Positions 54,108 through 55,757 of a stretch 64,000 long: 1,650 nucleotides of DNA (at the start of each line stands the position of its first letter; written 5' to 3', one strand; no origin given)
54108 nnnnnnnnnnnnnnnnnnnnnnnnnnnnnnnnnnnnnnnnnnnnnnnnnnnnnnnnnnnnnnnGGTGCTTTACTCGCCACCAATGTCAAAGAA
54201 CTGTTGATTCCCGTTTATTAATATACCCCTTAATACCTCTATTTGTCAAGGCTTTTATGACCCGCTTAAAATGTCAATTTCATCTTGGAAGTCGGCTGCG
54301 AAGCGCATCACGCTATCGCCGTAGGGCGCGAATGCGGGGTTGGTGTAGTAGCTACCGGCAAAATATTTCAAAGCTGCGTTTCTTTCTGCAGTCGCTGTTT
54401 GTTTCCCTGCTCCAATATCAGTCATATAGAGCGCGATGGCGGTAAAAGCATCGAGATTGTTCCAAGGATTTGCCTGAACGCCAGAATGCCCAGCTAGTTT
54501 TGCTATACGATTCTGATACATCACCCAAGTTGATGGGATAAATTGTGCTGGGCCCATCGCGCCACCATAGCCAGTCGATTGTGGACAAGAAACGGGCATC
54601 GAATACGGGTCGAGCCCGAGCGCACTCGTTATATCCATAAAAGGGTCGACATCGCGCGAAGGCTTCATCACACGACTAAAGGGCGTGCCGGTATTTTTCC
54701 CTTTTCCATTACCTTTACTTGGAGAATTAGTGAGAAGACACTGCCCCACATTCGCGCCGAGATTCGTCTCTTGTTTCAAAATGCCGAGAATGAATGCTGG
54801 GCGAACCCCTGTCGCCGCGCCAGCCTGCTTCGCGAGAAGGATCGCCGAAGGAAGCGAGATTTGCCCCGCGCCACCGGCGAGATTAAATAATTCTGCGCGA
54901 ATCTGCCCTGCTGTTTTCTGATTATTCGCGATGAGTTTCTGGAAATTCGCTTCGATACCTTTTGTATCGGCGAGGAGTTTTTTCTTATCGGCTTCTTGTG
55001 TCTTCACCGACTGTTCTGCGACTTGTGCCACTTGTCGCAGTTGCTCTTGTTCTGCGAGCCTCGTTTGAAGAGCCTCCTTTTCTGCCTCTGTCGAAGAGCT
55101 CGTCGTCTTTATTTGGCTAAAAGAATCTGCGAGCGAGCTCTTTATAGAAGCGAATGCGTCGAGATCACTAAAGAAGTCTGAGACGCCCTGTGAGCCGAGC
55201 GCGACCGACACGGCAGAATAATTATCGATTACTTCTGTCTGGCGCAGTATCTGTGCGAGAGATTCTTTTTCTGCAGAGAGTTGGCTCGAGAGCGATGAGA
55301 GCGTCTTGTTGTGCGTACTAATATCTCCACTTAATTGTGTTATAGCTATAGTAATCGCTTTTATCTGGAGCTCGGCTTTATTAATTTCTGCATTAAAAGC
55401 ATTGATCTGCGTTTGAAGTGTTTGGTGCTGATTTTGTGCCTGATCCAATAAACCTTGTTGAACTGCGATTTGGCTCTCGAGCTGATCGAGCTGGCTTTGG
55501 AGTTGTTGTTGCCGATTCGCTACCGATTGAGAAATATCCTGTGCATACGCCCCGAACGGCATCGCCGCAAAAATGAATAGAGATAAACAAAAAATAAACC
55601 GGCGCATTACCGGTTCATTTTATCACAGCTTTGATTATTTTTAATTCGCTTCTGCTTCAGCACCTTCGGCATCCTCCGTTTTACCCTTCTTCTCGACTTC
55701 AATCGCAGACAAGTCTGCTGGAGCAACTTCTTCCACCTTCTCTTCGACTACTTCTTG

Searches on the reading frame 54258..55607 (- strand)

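Call 8: search_protein_families(library=pfam, proteins=[window:54258-55607:-], max_evalue=0.00001)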
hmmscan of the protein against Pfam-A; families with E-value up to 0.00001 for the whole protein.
window:54258-55607:- (450 aa): 1 family
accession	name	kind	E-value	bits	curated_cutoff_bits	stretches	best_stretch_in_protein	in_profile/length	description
PF13406.11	SLT_2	-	8.7e-08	32.2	24.3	1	260-399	78-200/292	Transglycosylase SLT domain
